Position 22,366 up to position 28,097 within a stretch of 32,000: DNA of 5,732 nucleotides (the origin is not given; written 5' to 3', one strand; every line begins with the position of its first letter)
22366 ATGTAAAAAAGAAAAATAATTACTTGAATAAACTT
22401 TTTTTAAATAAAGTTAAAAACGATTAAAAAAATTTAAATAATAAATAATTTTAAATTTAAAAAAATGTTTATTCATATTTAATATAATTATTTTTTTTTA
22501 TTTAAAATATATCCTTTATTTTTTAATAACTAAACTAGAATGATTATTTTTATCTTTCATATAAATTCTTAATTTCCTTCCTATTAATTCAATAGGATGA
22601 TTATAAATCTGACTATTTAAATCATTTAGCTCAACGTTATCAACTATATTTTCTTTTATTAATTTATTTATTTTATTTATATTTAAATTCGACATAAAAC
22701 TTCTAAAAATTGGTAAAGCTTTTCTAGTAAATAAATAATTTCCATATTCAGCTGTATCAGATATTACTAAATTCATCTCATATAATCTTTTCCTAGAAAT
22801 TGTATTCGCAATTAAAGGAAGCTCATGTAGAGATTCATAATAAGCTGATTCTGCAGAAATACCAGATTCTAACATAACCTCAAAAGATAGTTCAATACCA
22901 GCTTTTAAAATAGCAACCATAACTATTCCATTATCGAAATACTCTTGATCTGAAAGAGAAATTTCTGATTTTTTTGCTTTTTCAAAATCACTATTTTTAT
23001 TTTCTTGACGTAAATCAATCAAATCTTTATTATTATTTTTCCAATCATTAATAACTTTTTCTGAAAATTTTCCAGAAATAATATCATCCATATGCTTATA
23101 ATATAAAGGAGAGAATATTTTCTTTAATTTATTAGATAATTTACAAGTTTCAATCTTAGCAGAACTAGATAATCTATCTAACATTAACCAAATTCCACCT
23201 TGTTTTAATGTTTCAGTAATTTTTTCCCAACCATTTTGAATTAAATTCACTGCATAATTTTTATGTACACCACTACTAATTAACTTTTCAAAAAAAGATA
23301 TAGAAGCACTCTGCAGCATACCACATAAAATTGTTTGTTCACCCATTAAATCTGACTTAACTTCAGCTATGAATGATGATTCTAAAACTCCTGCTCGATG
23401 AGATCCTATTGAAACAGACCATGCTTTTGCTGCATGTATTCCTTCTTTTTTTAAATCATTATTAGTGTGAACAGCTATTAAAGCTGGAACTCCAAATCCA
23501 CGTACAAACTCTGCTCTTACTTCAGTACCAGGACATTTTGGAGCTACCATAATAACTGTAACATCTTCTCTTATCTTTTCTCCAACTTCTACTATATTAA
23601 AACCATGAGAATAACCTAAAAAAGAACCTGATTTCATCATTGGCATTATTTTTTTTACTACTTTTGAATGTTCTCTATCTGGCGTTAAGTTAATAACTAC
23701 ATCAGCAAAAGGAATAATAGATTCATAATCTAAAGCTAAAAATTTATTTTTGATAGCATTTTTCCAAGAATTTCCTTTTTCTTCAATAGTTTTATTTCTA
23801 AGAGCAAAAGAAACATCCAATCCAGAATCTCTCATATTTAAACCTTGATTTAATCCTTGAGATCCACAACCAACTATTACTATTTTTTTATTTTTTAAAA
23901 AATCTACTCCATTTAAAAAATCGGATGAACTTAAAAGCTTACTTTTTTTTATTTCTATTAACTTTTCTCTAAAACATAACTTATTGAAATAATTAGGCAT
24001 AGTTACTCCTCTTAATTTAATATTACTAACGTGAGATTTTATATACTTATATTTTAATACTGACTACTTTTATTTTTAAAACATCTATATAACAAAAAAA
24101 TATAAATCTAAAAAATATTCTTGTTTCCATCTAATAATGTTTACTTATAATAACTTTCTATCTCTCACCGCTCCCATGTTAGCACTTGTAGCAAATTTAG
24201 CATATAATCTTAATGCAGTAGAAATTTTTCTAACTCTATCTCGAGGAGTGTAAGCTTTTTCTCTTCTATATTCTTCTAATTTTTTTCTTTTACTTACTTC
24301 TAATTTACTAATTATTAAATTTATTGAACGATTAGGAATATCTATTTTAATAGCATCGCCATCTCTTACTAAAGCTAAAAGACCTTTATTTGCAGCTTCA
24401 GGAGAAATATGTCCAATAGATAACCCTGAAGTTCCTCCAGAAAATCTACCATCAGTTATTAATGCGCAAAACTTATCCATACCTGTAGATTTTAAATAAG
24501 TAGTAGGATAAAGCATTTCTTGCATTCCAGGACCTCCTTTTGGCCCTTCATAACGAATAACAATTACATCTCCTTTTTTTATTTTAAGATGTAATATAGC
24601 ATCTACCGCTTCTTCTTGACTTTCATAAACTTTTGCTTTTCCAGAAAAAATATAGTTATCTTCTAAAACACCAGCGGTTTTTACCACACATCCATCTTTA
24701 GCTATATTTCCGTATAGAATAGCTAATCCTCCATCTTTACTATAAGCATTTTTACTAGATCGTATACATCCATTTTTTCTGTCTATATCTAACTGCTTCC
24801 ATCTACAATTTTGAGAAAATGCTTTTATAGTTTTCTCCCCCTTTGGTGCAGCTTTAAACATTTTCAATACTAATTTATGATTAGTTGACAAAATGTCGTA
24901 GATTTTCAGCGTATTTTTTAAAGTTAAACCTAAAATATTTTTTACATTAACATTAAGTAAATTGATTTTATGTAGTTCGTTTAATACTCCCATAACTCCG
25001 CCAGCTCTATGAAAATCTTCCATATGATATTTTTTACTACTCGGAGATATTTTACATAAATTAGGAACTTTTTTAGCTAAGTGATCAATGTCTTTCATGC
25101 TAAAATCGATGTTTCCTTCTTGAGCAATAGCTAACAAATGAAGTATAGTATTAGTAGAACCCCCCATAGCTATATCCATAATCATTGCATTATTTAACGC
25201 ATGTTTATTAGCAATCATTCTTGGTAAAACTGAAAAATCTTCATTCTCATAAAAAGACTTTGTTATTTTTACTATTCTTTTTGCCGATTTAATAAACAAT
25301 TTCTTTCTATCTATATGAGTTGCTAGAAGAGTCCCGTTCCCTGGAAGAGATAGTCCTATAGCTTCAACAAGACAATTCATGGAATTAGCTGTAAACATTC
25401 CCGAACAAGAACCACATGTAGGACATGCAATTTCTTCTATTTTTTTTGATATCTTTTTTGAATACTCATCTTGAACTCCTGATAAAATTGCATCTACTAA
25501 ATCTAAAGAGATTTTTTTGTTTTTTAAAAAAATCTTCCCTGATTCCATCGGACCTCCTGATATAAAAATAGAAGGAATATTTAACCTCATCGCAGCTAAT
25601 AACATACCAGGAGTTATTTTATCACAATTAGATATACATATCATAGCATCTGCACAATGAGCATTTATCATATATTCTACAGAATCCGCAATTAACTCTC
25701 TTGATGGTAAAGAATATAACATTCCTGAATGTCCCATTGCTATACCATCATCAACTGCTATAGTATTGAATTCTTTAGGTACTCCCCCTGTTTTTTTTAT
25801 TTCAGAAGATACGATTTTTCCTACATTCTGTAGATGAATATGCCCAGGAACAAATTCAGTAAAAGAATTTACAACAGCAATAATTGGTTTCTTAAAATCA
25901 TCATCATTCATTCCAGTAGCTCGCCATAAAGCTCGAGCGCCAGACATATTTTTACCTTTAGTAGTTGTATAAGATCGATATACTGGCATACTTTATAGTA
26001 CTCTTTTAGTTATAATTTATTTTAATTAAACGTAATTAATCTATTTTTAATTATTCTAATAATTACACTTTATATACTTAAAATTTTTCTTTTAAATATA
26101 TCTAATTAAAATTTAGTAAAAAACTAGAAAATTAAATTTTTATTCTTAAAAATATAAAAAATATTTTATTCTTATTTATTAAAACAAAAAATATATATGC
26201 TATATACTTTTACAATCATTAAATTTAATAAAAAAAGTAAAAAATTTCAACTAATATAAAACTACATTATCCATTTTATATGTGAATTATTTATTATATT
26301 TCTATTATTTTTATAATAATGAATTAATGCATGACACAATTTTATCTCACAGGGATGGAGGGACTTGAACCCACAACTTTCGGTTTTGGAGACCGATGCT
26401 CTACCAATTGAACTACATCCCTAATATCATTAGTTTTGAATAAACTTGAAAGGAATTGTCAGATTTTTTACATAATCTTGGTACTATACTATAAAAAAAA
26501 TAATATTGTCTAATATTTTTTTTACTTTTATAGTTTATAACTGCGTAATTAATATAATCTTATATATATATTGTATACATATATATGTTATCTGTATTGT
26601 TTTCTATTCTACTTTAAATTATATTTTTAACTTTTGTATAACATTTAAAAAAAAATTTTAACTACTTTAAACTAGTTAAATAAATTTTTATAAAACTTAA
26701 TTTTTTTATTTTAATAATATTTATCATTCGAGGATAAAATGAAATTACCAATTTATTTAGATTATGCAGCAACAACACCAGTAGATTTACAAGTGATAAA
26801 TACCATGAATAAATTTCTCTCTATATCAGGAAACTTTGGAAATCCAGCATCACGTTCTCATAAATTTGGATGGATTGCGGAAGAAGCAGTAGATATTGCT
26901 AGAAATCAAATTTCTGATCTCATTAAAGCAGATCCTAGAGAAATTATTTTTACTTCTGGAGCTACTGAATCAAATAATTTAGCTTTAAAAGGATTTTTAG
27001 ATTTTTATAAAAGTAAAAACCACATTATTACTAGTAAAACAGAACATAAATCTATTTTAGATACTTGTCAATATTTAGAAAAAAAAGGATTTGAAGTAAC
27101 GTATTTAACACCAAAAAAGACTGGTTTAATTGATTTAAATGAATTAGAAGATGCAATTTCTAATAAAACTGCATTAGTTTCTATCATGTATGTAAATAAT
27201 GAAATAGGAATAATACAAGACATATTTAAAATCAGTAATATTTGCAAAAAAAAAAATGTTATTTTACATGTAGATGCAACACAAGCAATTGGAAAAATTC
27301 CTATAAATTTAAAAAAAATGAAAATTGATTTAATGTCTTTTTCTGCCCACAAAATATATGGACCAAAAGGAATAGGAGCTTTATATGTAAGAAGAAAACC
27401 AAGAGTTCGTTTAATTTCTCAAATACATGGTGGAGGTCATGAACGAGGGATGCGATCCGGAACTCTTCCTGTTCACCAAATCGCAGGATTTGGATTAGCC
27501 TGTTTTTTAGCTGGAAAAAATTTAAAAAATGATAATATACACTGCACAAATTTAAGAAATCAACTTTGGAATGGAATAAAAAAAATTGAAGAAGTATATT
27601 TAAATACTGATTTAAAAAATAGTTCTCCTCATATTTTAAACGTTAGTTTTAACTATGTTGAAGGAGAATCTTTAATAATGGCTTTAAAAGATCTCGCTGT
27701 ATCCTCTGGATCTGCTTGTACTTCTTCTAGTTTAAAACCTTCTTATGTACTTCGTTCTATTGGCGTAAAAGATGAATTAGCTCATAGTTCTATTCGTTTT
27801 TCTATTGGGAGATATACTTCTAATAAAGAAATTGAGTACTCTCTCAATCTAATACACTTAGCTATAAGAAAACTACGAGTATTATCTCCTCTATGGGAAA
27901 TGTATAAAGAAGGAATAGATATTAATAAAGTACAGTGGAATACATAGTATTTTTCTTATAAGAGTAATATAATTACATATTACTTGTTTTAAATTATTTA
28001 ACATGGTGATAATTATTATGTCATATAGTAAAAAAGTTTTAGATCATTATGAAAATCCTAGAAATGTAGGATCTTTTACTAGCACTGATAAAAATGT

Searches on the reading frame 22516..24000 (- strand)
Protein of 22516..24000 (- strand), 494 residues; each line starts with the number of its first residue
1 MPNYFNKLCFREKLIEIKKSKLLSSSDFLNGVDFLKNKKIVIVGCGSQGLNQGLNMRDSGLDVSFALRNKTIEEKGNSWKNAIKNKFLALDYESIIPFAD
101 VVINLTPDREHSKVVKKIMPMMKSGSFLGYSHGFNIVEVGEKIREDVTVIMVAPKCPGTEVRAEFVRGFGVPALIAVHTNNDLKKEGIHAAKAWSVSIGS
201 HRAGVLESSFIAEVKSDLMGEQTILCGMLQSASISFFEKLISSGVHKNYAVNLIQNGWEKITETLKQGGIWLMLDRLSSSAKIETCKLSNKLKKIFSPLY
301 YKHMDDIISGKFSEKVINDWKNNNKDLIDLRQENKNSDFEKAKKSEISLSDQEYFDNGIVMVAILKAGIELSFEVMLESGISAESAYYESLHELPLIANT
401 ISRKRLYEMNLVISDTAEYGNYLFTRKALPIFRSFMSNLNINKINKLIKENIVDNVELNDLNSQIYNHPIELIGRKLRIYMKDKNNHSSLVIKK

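Call 23: search_protein_families(library=ncbifam, proteins=[window:22516-24000:-], max_evalue=0.00001)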
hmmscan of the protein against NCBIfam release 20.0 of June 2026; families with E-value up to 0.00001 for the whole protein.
window:22516-24000:- (494 aa): 4 families
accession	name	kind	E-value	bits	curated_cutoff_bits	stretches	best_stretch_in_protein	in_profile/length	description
NF003557.0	PRK05225.1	equivalog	2.5e-238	791.5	713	1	1-485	1-485/491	ketol-acid reductoisomerase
TIGR00465.1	ilvC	equivalog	1.6e-119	398.6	226.15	2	35-366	1-311/314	ketol-acid reductoisomerase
NF004017.0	PRK05479.1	equivalog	4.8e-82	275.4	336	2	32-342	12-317/337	ketol-acid reductoisomerase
NF009940.0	PRK13403.1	equivalog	1.9e-51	174.9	406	2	32-341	11-314/335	ketol-acid reductoisomerase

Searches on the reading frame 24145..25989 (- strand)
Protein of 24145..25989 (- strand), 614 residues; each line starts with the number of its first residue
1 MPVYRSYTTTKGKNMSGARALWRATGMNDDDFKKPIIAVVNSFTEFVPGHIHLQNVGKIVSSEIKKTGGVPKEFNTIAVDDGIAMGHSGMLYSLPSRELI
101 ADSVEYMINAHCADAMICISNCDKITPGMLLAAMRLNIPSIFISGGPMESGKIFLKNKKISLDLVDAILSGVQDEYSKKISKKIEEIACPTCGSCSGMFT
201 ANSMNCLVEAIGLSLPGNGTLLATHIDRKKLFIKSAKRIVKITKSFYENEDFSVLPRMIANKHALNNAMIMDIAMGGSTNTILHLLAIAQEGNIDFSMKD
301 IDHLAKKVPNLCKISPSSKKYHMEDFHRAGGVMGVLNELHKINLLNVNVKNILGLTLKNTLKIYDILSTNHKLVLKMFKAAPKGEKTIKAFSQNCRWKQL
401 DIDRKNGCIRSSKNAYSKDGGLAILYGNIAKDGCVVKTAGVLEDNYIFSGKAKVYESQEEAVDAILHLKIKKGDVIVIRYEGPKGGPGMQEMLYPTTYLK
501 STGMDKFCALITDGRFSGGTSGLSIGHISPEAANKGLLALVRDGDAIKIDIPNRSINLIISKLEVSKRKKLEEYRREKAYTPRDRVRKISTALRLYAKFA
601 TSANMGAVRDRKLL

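Call 23: search_protein_families(library=ncbifam, proteins=[window:24145-25989:-], max_evalue=0.00001)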
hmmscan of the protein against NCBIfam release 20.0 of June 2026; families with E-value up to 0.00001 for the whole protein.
window:24145-25989:- (614 aa): 8 families
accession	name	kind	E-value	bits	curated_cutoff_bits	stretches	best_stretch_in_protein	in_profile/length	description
NF009103.0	PRK12448.1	equivalog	0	1083.5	710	1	1-612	1-612/616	dihydroxy-acid dehydratase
TIGR00110.1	ilvD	equivalog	2.2e-238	792.2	618.15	1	18-610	2-542/543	dihydroxy-acid dehydratase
NF002068.0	PRK00911.1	subfamily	8.3e-201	668.3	644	2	4-379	5-371/559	dihydroxy-acid dehydratase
NF004784.0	PRK06131.1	subfamily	1.7e-104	350.3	539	2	10-365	18-359/576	dihydroxy-acid dehydratase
NF009559.0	PRK13016.1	equivalog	4.7e-96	322.3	882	2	10-365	18-360/578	L-arabinonate dehydratase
NF009560.0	PRK13017.1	subfamily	5.6e-93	312.2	684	1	24-585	34-560/595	dihydroxy-acid dehydratase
TIGR01196.1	edd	equivalog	3e-72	243.8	708.25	1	32-573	62-569/601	phosphogluconate dehydratase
TIGR03432.1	yjhG_yagF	hypoth_equivalog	4.2e-63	213.4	808.15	1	46-565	79-583/640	YjhG/YagF family D-xylonate dehydratase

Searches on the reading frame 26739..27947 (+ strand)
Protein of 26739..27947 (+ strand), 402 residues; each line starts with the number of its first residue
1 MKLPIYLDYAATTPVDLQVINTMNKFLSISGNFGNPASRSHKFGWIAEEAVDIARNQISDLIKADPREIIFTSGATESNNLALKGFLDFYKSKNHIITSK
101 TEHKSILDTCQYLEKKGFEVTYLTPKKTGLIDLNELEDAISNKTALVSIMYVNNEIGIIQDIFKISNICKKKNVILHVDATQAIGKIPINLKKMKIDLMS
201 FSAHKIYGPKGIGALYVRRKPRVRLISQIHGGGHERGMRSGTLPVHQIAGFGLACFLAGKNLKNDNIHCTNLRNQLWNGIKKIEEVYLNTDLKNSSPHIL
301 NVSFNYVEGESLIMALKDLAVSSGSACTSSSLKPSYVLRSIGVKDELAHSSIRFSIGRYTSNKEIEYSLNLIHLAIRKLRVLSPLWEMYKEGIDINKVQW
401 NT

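Call 23: search_protein_families(library=ncbifam, proteins=[window:26739-27947:+], max_evalue=0.00001)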
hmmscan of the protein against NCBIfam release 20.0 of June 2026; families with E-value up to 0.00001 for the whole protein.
window:26739-27947:+ (402 aa): 28 families (the best 25 are shown)
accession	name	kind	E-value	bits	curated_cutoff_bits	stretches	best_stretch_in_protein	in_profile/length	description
NF010611.0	PRK14012.1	equivalog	7.7e-208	690.4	548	1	1-401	3-404/406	IscS subfamily cysteine desulfurase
TIGR02006.1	IscS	equivalog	4e-207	688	643.2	1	1-401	1-400/402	IscS subfamily cysteine desulfurase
TIGR03402.1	FeS_nifS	equivalog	2.8e-132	441.1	530.75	1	5-385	1-379/379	cysteine desulfurase NifS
TIGR03235.1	DNA_S_dndA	equivalog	8.5e-128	426.6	480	1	6-355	1-352/353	cysteine desulfurase DndA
TIGR03403.1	nifS_epsilon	equivalog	6e-101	338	587.7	1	5-383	1-380/382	NifS family cysteine desulfurase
NF002806.0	PRK02948.1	subfamily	1.8e-92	310.3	304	1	5-374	2-370/381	IscS subfamily cysteine desulfurase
TIGR01977.1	am_tr_V_EF2568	hypoth_equivalog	5.8e-51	173.7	377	1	5-372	1-373/376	cysteine desulfurase family protein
TIGR01979.1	sufS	subfamily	3.6e-45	154.5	475.1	1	5-329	20-363/403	SufS family cysteine desulfurase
NF040779.1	Sec_lyase_SclA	exception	8.7e-35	120.3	525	1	5-232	1-226/378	selenocysteine lyase SclA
NF041166.1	f2_encap_cargo1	exception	5e-32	111.8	800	1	5-233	247-475/623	family 2A encapsulin nanocompartment cargo protein cysteine desulfurase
NF008126.0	PRK10874.1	equivalog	8.1e-30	104.2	607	1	5-234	21-250/401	cysteine desulfurase CsdA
NF006791.0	PRK09295.1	equivalog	1.1e-27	97.1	661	1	5-233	25-253/406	cysteine desulfurase SufS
TIGR03392.1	FeS_syn_CsdA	equivalog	2.1e-27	96.3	493.6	1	5-233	18-246/398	cysteine desulfurase CsdA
TIGR01976.1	am_tr_V_VC1184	hypoth_equivalog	7e-24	84.8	352.35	1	5-252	20-269/401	cysteine desulfurase-like protein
TIGR04343.1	egtE_PLP_lyase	equivalog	3.9e-15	55.5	400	1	48-233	53-231/370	ergothioneine biosynthesis PLP-dependent enzyme EgtE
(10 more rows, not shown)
